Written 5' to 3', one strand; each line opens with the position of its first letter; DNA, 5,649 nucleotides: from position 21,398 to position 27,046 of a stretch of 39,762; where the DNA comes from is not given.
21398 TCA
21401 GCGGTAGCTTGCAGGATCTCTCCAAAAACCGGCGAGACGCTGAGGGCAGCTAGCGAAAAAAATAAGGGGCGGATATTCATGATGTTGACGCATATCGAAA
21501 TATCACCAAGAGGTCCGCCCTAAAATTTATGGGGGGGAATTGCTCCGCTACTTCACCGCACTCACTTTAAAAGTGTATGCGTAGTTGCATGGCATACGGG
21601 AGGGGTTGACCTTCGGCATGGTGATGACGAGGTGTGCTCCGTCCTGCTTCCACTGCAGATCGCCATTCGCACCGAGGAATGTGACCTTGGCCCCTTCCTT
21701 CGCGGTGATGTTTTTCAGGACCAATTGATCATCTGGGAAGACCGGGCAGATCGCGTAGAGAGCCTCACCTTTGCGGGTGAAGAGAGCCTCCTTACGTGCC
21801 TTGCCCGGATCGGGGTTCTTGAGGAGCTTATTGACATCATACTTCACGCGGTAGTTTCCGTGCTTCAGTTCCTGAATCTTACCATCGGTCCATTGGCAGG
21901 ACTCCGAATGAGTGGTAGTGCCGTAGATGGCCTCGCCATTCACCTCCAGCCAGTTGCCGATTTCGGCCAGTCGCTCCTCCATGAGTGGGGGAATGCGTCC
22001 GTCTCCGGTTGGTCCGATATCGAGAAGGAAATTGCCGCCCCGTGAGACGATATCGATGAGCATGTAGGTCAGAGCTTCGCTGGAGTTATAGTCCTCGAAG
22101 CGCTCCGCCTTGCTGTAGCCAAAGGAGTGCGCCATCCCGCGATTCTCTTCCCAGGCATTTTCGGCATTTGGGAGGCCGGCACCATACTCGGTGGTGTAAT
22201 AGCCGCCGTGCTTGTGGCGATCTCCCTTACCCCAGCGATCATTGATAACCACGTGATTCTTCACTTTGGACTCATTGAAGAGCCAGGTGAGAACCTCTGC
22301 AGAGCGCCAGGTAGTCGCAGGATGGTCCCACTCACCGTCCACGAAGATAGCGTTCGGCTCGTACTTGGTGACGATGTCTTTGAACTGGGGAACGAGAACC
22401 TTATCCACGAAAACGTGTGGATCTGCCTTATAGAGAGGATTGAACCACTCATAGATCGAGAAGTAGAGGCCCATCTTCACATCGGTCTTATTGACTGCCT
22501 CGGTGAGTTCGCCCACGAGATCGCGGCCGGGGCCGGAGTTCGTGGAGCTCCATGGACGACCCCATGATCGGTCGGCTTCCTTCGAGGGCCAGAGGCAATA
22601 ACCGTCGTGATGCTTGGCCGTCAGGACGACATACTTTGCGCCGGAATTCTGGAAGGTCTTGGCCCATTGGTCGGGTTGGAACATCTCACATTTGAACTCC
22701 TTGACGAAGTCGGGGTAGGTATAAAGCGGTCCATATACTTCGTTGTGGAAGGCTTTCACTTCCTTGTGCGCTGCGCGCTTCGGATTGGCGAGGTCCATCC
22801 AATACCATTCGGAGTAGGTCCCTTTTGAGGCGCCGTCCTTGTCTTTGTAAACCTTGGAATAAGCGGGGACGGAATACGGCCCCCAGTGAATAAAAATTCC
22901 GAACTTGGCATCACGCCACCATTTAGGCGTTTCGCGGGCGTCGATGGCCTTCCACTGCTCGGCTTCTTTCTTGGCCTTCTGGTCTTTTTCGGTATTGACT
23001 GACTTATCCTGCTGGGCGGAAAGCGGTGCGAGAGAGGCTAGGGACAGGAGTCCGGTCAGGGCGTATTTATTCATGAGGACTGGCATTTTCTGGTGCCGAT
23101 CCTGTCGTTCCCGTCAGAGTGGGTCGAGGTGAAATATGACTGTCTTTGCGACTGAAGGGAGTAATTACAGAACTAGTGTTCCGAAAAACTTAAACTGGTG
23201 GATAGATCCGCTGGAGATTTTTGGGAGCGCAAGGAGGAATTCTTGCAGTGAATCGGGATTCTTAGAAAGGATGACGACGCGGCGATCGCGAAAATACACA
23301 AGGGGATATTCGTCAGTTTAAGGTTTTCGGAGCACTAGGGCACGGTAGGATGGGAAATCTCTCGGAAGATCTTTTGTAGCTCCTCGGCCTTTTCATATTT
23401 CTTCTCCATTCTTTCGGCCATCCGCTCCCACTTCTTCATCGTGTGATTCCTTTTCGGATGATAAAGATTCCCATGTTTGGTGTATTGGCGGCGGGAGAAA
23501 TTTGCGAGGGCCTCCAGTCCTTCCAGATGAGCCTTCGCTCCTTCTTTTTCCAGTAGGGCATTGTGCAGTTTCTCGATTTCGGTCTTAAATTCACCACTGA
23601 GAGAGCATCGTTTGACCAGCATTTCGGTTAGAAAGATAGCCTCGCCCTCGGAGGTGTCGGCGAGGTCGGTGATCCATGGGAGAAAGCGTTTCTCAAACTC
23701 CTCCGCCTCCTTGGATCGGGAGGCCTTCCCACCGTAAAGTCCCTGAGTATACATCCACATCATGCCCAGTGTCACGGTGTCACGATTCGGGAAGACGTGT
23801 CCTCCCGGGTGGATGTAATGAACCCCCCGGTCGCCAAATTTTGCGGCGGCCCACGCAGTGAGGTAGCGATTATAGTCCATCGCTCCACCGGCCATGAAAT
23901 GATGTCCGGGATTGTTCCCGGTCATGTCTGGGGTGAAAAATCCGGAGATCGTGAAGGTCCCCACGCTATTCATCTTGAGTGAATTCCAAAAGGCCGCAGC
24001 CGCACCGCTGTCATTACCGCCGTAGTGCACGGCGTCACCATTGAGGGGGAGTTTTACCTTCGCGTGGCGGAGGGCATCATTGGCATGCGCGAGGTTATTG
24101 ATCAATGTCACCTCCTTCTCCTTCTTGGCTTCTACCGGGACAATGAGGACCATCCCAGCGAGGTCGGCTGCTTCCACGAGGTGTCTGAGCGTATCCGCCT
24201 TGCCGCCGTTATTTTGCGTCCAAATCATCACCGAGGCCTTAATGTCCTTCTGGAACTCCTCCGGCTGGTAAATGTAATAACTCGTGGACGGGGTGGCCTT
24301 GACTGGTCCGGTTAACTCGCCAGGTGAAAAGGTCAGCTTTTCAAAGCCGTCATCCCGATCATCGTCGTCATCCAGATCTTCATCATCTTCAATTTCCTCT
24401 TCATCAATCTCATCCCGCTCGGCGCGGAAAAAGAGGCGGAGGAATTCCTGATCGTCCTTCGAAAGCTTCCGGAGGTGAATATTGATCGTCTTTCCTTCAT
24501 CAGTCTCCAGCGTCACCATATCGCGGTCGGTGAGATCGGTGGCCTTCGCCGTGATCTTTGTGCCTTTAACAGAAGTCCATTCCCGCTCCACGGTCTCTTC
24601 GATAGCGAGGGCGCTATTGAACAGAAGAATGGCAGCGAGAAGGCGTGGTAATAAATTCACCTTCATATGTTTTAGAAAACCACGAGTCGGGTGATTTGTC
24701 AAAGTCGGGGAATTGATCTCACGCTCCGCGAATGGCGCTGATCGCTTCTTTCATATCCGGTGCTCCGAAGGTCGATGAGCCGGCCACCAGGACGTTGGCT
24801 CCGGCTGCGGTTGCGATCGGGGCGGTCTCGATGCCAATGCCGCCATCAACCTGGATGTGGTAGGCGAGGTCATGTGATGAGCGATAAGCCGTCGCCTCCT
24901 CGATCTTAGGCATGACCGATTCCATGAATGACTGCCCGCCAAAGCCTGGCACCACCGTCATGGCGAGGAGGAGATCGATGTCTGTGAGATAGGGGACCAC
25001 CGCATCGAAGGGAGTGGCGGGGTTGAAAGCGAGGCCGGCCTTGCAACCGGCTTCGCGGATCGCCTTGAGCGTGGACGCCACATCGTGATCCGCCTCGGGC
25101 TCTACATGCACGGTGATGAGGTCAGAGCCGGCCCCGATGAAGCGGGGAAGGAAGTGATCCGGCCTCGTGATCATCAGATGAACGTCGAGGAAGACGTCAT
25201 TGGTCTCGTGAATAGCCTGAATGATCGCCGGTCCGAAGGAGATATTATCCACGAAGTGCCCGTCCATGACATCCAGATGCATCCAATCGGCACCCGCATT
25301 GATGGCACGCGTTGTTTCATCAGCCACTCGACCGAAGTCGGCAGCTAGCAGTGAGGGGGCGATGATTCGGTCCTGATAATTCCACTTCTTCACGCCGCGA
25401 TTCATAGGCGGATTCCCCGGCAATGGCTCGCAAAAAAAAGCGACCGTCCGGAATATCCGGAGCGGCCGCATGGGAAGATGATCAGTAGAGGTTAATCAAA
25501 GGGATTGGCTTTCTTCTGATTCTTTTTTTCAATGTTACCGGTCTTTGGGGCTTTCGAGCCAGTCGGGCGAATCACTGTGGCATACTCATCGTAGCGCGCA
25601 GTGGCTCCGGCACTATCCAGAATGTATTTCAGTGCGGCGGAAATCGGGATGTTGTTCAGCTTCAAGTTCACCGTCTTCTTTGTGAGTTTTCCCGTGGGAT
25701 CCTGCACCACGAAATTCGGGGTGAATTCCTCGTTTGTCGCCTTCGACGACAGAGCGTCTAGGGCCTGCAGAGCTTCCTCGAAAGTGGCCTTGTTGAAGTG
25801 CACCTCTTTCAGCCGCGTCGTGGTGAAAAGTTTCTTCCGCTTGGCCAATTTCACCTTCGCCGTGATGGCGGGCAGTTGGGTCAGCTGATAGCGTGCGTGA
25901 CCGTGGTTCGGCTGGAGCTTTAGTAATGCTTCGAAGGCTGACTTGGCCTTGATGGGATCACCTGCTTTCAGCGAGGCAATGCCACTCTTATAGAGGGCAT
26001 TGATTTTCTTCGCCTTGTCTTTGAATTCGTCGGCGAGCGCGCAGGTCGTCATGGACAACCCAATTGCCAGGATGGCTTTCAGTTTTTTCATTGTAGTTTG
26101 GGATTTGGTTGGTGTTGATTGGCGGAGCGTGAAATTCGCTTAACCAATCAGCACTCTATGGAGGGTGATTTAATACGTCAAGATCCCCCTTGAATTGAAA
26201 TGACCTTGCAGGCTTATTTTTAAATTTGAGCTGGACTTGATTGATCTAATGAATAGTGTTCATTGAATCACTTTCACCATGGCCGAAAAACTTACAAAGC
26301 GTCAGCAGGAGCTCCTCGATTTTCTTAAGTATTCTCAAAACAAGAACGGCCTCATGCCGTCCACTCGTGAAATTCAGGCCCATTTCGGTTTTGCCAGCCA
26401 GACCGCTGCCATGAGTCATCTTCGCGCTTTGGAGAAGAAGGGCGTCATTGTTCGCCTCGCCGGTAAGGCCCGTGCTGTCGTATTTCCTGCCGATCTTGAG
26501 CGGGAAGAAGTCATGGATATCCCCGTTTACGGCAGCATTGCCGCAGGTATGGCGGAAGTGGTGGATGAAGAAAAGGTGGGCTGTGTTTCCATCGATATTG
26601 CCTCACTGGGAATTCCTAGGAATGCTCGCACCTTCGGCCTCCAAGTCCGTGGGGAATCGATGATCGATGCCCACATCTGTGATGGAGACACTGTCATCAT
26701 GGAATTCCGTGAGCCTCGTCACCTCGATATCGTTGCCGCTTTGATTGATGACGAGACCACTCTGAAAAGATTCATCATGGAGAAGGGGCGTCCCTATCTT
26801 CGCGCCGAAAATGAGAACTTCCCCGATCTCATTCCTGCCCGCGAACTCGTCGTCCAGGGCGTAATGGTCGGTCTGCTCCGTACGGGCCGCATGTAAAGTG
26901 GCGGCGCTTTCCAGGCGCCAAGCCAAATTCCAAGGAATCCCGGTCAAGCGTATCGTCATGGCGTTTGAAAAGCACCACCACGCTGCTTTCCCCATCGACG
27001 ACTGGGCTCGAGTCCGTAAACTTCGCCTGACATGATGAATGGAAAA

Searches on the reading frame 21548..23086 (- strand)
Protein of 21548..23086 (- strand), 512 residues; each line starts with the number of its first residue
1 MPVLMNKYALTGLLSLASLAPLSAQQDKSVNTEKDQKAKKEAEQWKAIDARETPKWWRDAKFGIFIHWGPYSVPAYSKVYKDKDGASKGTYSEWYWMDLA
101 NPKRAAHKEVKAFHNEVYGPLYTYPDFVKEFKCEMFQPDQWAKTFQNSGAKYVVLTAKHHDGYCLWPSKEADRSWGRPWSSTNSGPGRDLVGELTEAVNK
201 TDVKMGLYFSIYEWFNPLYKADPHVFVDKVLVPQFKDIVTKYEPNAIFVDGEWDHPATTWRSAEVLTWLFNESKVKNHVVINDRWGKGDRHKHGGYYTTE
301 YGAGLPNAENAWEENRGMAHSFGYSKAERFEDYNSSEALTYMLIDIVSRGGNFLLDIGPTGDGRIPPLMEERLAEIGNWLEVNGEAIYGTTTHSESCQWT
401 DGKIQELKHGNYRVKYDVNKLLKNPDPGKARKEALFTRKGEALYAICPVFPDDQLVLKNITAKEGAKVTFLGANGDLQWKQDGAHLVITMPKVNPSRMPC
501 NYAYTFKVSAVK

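Call 54: search_protein_families(library=pfam, proteins=[window:21548-23086:-], max_evalue=0.001)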
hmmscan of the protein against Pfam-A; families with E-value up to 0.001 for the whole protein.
window:21548-23086:- (512 aa): 2 families
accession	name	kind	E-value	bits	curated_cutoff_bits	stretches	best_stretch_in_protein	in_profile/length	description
PF01120.23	Alpha_L_fucos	-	8.8e-112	374.4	25.2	1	31-385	4-345/345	Alpha-L-fucosidase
PF16757.11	Fucosidase_C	-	1.3e-12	48.5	25.6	1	435-508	10-87/88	Alpha-L-fucosidase C-terminal domain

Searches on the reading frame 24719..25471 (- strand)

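Call 54: search_protein_families(library=pfam, proteins=[window:24719-25471:-], max_evalue=0.001)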
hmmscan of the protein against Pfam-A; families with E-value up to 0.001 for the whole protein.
window:24719-25471:- (250 aa): 1 family
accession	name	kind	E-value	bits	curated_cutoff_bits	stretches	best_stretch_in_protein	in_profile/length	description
PF00834.25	Ribul_P_3_epim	-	4.6e-69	232.2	21.1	1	37-235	2-198/198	Ribulose-phosphate 3 epimerase family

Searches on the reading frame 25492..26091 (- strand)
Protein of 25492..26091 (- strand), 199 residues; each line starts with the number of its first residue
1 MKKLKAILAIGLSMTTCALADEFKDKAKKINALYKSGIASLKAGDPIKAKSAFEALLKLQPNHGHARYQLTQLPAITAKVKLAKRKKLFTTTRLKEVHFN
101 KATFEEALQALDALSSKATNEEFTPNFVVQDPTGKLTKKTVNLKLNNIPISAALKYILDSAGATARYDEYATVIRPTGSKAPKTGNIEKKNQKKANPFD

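Call 54: search_protein_families(library=pfam, proteins=[window:25492-26091:-], max_evalue=0.001)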
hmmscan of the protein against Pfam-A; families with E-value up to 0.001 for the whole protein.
window:25492-26091:- (199 aa): 4 families
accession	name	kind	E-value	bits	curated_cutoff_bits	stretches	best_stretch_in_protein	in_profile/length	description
PF07660.19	STN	-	1.8e-05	24.9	28.4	0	138-176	13-51/52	Secretin and TonB N terminus short domain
PF07719.23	TPR_2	-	7.7e-05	23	27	1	32-63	3-34/34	Tetratricopeptide repeat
PF14559.12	TPR_19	-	0.00014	22.5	25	0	41-72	2-33/68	Tetratricopeptide repeat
PF13174.12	TPR_6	-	0.00033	21.5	26.3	0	32-63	2-33/33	Tetratricopeptide repeat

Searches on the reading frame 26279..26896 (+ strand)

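Call 54: search_protein_families(library=pfam, proteins=[window:26279-26896:+], max_evalue=0.001)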
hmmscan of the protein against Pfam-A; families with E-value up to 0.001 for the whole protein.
window:26279-26896:+ (205 aa): 2 families
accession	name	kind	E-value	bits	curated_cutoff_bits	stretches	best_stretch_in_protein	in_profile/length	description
PF01726.22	LexA_DNA_bind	-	6.8e-20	71.1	23.7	1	3-66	2-65/65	LexA DNA binding domain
PF00717.28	Peptidase_S24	-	1.5e-18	67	23.3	1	82-196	1-115/116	Peptidase S24-like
